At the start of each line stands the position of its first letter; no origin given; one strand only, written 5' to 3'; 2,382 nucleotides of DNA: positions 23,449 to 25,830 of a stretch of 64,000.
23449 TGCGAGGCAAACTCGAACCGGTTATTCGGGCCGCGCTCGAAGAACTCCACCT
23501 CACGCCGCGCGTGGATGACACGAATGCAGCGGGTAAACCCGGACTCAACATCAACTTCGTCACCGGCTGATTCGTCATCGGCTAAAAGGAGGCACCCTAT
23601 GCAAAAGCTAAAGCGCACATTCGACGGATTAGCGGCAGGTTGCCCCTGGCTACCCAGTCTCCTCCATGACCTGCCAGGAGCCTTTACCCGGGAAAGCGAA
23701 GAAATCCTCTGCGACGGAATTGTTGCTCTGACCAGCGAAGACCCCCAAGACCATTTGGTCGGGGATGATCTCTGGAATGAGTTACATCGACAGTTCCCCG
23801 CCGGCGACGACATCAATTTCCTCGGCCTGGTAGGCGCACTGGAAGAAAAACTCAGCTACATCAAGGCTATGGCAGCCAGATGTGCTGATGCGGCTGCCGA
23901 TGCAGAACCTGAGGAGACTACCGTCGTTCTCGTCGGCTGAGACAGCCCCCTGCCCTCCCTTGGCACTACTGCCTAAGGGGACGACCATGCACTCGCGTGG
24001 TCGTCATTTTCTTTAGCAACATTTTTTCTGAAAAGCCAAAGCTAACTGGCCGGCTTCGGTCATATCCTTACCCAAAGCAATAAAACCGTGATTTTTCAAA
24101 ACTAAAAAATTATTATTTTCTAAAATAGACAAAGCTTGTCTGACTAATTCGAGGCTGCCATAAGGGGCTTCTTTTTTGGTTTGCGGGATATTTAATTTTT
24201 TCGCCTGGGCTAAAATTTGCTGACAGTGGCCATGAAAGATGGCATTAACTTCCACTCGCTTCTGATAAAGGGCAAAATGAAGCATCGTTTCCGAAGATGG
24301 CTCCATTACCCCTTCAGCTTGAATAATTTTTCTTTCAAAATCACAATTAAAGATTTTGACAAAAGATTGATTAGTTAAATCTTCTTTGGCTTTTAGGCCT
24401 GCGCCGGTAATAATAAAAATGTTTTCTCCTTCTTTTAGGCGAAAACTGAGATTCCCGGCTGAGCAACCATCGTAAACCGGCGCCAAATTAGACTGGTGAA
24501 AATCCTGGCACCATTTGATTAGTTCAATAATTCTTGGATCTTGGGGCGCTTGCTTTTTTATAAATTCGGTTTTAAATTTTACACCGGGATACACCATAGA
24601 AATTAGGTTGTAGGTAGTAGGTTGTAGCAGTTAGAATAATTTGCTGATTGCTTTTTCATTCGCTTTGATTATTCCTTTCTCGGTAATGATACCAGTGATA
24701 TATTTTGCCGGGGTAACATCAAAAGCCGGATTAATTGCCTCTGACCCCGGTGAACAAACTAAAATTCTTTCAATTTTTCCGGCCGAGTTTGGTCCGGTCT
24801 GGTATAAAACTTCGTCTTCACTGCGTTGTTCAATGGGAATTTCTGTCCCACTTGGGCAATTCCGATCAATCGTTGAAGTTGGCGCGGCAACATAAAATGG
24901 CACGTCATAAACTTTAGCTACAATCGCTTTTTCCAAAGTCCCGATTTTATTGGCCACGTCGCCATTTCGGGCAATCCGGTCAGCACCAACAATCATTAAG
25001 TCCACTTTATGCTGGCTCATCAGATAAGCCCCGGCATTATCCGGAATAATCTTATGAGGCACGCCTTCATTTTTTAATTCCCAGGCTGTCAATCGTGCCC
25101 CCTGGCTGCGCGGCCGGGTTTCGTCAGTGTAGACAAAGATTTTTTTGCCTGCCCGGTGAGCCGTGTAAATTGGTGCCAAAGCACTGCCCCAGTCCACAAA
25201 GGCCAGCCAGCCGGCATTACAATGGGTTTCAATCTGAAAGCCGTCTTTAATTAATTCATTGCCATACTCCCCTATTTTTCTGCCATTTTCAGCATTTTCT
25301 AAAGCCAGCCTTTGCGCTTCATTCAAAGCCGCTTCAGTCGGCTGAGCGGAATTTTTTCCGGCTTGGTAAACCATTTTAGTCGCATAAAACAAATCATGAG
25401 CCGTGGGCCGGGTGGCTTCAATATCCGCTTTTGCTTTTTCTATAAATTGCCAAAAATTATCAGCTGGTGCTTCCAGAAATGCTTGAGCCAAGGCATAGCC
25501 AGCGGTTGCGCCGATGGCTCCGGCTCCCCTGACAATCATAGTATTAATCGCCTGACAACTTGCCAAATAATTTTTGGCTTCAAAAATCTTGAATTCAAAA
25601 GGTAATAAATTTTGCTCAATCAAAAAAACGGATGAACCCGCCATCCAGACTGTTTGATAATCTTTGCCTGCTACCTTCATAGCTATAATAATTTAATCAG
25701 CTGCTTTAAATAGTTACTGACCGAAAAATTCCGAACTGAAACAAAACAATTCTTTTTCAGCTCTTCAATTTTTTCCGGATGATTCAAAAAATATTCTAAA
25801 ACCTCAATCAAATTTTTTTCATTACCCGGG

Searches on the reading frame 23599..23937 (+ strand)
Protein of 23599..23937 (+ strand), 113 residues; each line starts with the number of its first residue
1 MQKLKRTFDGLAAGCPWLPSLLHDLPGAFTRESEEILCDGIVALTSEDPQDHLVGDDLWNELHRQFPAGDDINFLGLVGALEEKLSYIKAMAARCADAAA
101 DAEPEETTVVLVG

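Call 10: search_protein_families(library=pfam, proteins=[window:23599-23937:+], max_evalue=1)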
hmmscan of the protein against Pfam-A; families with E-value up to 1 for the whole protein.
window:23599-23937:+ (113 aa): 1 family
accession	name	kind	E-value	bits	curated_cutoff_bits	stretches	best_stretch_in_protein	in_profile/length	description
PF13524.12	Glyco_trans_1_2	-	0.0099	16.3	25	0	6-37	66-97/144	Glycosyl transferase-like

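Call 11: search_protein_families(library=phrogs, proteins=[window:23599-23937:+], max_evalue=1)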
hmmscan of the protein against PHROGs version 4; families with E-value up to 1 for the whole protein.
window:23599-23937:+ (113 aa): 0 families

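Call 12: search_protein_families(library=padloc, proteins=[window:23599-23937:+], max_evalue=1)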
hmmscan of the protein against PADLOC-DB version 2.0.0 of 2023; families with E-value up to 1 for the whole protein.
window:23599-23937:+ (113 aa): 0 families

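Call 17: find_homologous_proteins(query=window:23599-23937:+, max_evalue=0.01)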
Query window:23599-23937:+ (113 aa): 1 proteins with E <= 0.01 among 25 candidates.
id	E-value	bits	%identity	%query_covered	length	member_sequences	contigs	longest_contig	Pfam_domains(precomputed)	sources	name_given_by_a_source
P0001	7.1e-70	251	100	100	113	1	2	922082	-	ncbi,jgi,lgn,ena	ncbi:MAG: hypothetical protein WC675_01955 [Patescibacteria group bacterium]|jgi:hypothetical protei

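Call 19: find_encoding_contigs(protein=window:23599-23937:+, flank=10000, max_places=10)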
Protein window:23599-23937:+ (113 aa): 3 contigs read that carry it; 3 places shown.
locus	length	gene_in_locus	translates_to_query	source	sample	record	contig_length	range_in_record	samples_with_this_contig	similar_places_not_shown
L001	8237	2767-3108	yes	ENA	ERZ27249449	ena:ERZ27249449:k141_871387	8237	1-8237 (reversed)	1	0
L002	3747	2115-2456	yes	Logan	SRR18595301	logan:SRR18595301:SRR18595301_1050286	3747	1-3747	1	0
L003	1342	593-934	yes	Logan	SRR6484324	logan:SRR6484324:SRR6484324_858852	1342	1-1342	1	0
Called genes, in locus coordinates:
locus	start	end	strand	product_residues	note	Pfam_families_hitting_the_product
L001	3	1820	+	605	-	?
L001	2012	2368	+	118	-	-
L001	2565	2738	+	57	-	-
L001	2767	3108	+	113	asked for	-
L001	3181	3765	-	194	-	PF00596:Aldolase_II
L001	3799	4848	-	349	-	PF01008:IF-2B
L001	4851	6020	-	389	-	PF13439:Glyco_transf_4, PF13579:Glyco_trans_4_4, PF00534:Glycos_transf_1, PF13692:Glyco_trans_1_4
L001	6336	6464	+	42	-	-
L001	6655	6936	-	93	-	-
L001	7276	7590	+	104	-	-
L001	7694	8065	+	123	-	PF24709:DUF7670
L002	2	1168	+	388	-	?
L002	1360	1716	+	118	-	-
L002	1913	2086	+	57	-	-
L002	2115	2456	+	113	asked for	-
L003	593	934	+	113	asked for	-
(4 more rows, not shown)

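Call 33: search_protein_representatives(protein=window:23599-23937:+)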
Query: 113 residues. Proteins with E-value up to 0.001 (for the whole library): 8; up to 1e-10: 3; up to 1e-30: 1. The best 8 are listed.
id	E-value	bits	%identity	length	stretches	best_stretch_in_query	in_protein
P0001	2.3e-70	250.6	100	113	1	1-113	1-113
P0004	8.3e-17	77.9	45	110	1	4-104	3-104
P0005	1.8e-14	70.4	42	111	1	4-104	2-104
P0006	1.3e-09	54.7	32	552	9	58-92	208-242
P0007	4.3e-07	46.6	36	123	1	3-93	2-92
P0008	9.0e-06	42.3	41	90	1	7-86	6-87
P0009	2.1e-05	41.2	41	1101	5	29-74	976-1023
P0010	3.1e-04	37.4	35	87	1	7-81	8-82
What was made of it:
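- Tried and rejected: Only the exhaustive HMMER search found the ORF C family (call 33).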

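Call 35: find_encoding_contigs(protein=P0004, flank=6000, max_places=6)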
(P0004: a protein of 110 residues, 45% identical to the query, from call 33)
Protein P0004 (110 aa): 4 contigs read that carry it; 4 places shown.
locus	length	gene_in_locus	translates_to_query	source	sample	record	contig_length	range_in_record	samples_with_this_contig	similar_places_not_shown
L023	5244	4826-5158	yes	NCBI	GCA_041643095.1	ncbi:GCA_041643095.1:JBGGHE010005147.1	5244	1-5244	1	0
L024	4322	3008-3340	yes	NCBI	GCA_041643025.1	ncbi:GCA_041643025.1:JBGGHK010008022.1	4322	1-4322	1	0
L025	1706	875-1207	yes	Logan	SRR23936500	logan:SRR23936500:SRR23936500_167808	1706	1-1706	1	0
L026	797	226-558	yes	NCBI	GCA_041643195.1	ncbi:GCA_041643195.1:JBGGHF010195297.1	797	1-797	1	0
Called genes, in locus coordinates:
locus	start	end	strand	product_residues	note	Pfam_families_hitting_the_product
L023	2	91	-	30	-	?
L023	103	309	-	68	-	-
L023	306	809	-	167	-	-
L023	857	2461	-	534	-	PF13231:PMT_2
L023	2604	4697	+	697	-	-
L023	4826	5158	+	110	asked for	-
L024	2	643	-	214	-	?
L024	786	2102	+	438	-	-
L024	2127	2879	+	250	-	-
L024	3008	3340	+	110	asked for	-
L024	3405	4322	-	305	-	?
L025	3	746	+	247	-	?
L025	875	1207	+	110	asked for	-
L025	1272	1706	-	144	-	?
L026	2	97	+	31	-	?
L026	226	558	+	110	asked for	-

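Call 38: find_encoding_contigs(protein=P0005, flank=6000, max_places=6)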
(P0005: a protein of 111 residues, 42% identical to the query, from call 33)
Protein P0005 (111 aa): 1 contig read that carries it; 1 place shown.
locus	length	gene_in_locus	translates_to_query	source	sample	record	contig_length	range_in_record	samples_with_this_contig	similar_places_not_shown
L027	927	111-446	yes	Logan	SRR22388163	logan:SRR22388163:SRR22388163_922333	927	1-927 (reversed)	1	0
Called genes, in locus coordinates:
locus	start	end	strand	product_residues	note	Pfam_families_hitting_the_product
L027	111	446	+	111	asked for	-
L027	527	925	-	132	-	?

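Call 40: find_encoding_contigs(protein=P0007, flank=6000, max_places=6)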
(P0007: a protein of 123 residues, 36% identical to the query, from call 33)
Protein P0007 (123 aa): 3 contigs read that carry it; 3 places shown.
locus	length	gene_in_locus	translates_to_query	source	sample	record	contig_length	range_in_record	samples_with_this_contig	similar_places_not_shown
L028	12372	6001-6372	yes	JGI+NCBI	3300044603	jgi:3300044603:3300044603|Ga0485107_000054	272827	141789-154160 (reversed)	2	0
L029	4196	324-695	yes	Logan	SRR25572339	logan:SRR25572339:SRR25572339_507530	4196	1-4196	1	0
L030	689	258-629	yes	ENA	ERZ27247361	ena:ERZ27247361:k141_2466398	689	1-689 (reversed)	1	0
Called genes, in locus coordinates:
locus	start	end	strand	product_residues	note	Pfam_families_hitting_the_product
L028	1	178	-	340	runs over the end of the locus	PF01073:3Beta_HSD, PF01370:Epimerase, PF02719:Polysacc_synt_2, PF04321:RmlD_sub_bind, PF07993:NAD_binding_4, PF13460:NAD_binding_10, PF16363:GDP_Man_Dehyd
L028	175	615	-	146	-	PF11969:DcpS_C, PF01230:HIT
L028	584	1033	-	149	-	PF00908:dTDP_sugar_isom, PF05523:FdtA, PF14667:Polysacc_synt_C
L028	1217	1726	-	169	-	-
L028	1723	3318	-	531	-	PF13231:PMT_2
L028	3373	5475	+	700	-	-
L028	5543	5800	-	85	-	-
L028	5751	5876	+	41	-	-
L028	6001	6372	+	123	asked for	-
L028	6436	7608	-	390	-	PF13439:Glyco_transf_4, PF13579:Glyco_trans_4_4, PF00534:Glycos_transf_1, PF13692:Glyco_trans_1_4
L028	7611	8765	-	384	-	PF08323:Glyco_transf_5 (weak), PF13439:Glyco_transf_4, PF13579:Glyco_trans_4_4, PF20706:GT4-conflict, PF00534:Glycos_transf_1, PF13692:Glyco_trans_1_4, PF13524:Glyco_trans_1_2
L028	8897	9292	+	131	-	-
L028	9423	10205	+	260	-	-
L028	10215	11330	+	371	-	PF00145:DNA_methylase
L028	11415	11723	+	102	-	PF01503:PRA-PH (weak), PF03819:MazG (weak)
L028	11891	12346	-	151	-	-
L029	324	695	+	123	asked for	-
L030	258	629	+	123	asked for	-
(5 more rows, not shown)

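Call 41: find_encoding_contigs(protein=P0008, flank=6000, max_places=6)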
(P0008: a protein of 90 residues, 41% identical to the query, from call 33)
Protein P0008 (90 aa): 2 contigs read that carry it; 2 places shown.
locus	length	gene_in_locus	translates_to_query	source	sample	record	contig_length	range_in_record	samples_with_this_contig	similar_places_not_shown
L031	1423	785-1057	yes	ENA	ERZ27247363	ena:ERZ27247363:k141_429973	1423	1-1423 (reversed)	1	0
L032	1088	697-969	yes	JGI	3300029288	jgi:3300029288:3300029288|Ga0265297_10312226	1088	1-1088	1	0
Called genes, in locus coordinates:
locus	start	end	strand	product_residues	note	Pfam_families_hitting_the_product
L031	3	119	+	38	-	?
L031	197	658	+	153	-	-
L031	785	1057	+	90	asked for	-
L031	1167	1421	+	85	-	?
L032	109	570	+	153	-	-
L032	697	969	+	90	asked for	-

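Call 42: find_encoding_contigs(protein=P0010, flank=6000, max_places=6)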
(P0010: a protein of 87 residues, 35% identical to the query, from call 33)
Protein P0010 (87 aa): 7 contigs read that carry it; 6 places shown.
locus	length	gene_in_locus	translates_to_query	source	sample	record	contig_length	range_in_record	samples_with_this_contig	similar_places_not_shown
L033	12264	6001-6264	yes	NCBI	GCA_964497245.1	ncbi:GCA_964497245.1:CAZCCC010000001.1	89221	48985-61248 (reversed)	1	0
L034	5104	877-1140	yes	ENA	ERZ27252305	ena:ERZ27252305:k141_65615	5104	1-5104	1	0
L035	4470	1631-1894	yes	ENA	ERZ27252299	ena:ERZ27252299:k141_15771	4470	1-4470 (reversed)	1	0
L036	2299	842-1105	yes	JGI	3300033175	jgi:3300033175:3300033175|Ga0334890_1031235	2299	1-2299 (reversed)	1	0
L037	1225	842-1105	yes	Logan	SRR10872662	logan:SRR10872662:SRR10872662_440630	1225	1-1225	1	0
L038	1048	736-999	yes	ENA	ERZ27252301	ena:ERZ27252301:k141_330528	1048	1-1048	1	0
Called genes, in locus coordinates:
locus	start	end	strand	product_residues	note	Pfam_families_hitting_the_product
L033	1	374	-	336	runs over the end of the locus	PF01073:3Beta_HSD, PF01370:Epimerase, PF02719:Polysacc_synt_2, PF04321:RmlD_sub_bind, PF07993:NAD_binding_4, PF16363:GDP_Man_Dehyd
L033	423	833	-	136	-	PF11969:DcpS_C, PF01230:HIT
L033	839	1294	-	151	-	PF00908:dTDP_sugar_isom, PF05523:FdtA, PF14667:Polysacc_synt_C (weak)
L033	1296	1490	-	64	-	-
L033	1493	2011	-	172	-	-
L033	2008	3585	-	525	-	PF13231:PMT_2 (weak)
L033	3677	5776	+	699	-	-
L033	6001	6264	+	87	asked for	-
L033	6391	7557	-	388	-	PF13439:Glyco_transf_4, PF13579:Glyco_trans_4_4, PF00534:Glycos_transf_1, PF13692:Glyco_trans_1_4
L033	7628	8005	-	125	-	PF04892:VanZ-LLP1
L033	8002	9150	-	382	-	PF08323:Glyco_transf_5 (weak), PF13439:Glyco_transf_4, PF13579:Glyco_trans_4_4 (weak), PF20706:GT4-conflict, PF00534:Glycos_transf_1, PF13692:Glyco_trans_1_4, PF13524:Glyco_trans_1_2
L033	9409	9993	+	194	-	PF00210:Ferritin, PF02915:Rubrerythrin, PF21349:RUBY_RBDX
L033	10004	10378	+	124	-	PF06397:Desulfoferrod_N, PF01880:Desulfoferrodox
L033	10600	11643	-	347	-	PF00535:Glycos_transf_2, PF10111:Glyco_tranf_2_2, PF13641:Glyco_tranf_2_3, PF13632:Glyco_trans_2_3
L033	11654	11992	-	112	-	PF10066:DUF2304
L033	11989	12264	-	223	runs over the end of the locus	PF00535:Glycos_transf_2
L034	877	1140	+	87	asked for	-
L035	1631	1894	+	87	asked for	-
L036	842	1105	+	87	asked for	-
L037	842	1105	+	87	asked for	-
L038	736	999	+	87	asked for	-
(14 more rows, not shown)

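Call 50: search_solved_structures(query=A1, max_evalue=10)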
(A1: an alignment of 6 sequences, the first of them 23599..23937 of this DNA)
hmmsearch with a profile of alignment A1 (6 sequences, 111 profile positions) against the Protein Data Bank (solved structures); distinct sequences matched with E-value up to 10: 10.
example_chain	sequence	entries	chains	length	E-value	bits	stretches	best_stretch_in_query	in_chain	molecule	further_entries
6x8n_A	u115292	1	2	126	0.16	15.4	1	37-89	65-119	De novo designed ABLE protein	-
8qae_A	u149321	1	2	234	0.18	15.2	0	3-30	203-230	sc-apCC-6-SLLA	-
6w6x_A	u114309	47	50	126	0.19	15.2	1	38-89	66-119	De novo designed ABLE protein | De novo designed ABLE | D-ABLE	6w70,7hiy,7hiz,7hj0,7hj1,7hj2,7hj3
9tas_A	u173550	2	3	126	0.21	15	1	41-89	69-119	De novo photoenzyme photoABLE1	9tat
9day_A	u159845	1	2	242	0.26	14.7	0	42-84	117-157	Transcriptional regulator, putative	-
9taq_A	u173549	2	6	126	0.31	14.5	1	40-83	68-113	De novo photoenzyme variant ABLE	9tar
9tau_A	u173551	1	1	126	0.32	14.4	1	38-83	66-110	De novo photoenzyme variant ABLE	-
9dwa_A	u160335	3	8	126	0.37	14.2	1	20-93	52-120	De novo designed FABLE protein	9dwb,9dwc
9tav_A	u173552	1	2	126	0.44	14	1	38-86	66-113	De novo photoenzyme photoABLE2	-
8gaa_A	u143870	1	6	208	3.2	11.2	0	8-43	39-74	C6HR1_4r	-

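Call 60: predict_structure(alignment_id=A1)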
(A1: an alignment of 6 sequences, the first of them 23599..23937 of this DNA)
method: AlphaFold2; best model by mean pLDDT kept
length: 113 residues; sequences in the alignment: 6
mean_pLDDT: 76.9   pTM: 0.60
mean pLDDT of the five models: 76.9, 75.7, 75.3, 60.1, 53.5
residues with pLDDT >= 90: 2; 70-90: 85; 50-70: 12; < 50: 14
segments of 3 or more residues with pLDDT < 50: 102-113
pLDDT, mean of each block of 10 residues (from residue 1): 67 86 84 85 79 84 88 88 84 64 47 43
secondary structure, 60 per line:
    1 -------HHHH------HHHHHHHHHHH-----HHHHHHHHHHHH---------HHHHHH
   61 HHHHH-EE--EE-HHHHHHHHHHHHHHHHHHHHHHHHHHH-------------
elements in order: H8-11 H18-28 H34-45 H55-65 H74-100

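Call 78: fold_search(model_id=the predicted structure, library=pdb)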
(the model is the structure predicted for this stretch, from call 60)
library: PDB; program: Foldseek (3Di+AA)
matches with E <= 10: 41; with E <= 0.001: 0
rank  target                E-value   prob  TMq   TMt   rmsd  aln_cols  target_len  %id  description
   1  8kih                  3.9e+00  0.06  0.26  0.13  14.9        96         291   18  PhmA, a type I diterpene synthase without NST/DTE motif (released 2023-10-04)
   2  8ki5                  4.3e+00  0.06  0.27  0.14  14.2        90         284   18  PhmA, a type I diterpene synthase without NST/DTE motif (released 2023-10-04)
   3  3eb2_A                4.3e+00  0.06  0.22  0.10  12.6        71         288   20  Crystal structure of Dihydrodipicolinate Synthase from Rhodopseudomonas palustris at 2.0A resolution (released 2008-09-02)
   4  8xr2_A                4.3e+00  0.06  0.24  0.11  11.7        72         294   15  Crystal structure of AKRtyl-apo1 (released 2024-04-10)
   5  3wyh_A                4.3e+00  0.04  0.19  0.13  10.1        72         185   14  Structure of disulfide bond deletion mutant of ostrich egg white lysozyme (released 2014-10-15)
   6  4pvu_B                4.6e+00  0.06  0.27  0.14  11.9       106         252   13  Crystal structure of the complex between PPARgamma-LBD and the R enantiomer of Mbx-102 (Metaglidasen) (released 2015-02-11)
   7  1xxx_B                4.9e+00  0.06  0.23  0.11  12.6        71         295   17  Crystal structure of Dihydrodipicolinate Synthase (DapA, Rv2753c) from Mycobacterium tuberculosis (released 2006-02-14)
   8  3eb2_B                4.9e+00  0.05  0.21  0.10  13.3        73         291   20  Crystal structure of Dihydrodipicolinate Synthase from Rhodopseudomonas palustris at 2.0A resolution (released 2008-09-02)
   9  2y8p_B                5.9e+00  0.05  0.27  0.19   9.7        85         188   13  Crystal Structure of an Outer Membrane-Anchored Endolytic Peptidoglycan Lytic Transglycosylase (MltE) from Escherichia (released 2011-04-13)
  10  6rp4_D                5.9e+00  0.04  0.21  0.19   9.1        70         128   13  CDT of SidD, deAMPylase from Legionella pneumophila (released 2020-10-07)
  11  3eb2_D                5.9e+00  0.04  0.21  0.10  13.3        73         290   20  Crystal structure of Dihydrodipicolinate Synthase from Rhodopseudomonas palustris at 2.0A resolution (released 2008-09-02)
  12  4nxv_C                5.9e+00  0.02  0.20  0.10  11.2        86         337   17  Crystal structure of the cytosolic domain of human MiD51 (released 2013-12-25)
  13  4nxv_A                6.2e+00  0.03  0.24  0.12  14.5       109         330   16  Crystal structure of the cytosolic domain of human MiD51 (released 2013-12-25)
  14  6oh8_A                6.6e+00  0.06  0.30  0.14  12.0        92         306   17  Crystal structure of (E)-biformene synthase LrdC from Streptomyces sp. strain K155 in the dimeric form (released 2019-04-17)
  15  8t7d_D                6.6e+00  0.05  0.27  0.11   8.6        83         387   13  Crystal structure of wild type IDH1 bound to compound 1 (released 2024-08-28)
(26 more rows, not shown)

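Call 88: list_cluster_members(proteins=[P0004, P0005, P0007, P0008, P0010, P0001])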
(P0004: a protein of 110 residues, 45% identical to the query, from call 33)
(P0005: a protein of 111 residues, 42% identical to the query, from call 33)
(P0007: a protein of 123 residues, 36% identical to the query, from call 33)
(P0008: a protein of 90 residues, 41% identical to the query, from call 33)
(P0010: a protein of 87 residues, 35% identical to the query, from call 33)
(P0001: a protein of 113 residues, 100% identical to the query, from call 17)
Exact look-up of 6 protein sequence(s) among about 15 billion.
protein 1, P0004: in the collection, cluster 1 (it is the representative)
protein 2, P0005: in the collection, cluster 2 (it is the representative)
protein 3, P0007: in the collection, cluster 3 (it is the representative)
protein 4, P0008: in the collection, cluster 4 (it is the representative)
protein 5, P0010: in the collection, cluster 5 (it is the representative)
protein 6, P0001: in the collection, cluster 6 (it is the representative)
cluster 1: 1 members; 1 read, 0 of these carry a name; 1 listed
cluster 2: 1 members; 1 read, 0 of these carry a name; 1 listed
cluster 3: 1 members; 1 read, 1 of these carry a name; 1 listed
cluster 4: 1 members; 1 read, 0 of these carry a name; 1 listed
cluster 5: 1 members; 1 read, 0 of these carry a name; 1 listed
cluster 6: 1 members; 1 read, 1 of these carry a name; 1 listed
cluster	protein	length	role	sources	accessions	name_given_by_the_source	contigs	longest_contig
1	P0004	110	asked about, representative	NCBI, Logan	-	-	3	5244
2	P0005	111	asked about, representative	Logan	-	-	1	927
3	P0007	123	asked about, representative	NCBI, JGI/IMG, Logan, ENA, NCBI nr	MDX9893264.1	MAG: hypothetical protein RB292_02510 [Patescibacteria group bacterium] | hypothetical protein | hypothetical protein [Patescibacteria group bacterium]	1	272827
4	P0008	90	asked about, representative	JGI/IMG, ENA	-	-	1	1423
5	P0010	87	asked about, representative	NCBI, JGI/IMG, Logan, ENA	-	-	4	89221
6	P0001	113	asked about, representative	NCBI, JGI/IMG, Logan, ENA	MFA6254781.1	MAG: hypothetical protein WC675_01955 [Patescibacteria group bacterium] | hypothetical protein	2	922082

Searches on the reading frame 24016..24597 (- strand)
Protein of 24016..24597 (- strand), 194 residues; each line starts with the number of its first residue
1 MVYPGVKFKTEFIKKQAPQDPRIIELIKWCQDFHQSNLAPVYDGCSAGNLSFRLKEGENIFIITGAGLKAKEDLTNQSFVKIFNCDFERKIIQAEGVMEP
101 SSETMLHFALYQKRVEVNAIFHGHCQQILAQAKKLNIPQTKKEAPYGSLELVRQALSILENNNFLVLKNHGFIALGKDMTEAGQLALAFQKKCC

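Call 31: find_related_loci(query=window:24016-24597:-, collection=genome_contigs, flank=6000)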
Query window:24016-24597:- (194 aa) in genome_contigs; peptide patterns used: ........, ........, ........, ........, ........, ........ (x = any residue, [..] = any of these).
133 stretches matched a pattern, but none encodes a relative of the query by tblastn (E <= 1e-3).
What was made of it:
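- Tried and rejected: The aldolase query found nothing in GTDB genomes (call 31).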

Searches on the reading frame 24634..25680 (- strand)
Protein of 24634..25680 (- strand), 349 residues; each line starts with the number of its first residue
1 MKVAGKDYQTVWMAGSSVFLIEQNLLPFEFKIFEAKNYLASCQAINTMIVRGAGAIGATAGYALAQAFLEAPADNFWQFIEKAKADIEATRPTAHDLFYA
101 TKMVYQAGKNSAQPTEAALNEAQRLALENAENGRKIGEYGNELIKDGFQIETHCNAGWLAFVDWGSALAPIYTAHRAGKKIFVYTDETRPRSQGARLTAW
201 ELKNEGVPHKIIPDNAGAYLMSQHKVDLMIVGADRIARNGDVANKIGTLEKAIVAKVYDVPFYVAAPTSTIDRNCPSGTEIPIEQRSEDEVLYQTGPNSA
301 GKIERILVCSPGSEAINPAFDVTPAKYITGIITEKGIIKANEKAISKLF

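Call 32: find_related_loci(query=window:24634-25680:-, collection=metagenome_contigs, flank=7000)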
Query window:24634-25680:- (349 aa) in metagenome_contigs; peptide patterns used: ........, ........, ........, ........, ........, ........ (x = any residue, [..] = any of these).
134 stretches matched a pattern; 19 encode a relative of the query (tblastn E <= 1e-3); 19 distinct loci.
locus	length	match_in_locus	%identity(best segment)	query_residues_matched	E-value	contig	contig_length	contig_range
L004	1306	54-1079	67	1-348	1e-160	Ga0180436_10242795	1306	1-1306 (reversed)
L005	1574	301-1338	67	1-349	1e-157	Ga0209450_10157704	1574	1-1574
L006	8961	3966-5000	69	1-348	9e-144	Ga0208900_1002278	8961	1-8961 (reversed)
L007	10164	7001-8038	64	1-349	3e-138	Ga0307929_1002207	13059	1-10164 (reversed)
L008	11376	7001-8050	60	1-347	2e-131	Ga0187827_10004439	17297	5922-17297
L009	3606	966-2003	60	1-349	6e-134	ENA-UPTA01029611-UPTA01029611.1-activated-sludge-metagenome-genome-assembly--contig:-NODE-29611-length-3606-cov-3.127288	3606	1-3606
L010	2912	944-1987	60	1-349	5e-132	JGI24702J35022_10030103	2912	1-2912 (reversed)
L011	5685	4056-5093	59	1-349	4e-126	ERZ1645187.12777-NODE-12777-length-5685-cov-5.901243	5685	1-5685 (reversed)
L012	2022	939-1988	59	1-349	2e-130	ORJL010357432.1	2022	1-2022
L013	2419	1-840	66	67-349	3e-128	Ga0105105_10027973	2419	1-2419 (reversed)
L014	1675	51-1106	56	1-349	7e-130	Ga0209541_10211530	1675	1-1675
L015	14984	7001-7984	59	1-348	6e-117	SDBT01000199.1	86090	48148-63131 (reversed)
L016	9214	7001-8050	60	1-347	4e-132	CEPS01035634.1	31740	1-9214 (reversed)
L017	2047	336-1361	54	1-349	5e-116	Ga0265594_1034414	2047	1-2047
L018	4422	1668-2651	56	1-348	4e-110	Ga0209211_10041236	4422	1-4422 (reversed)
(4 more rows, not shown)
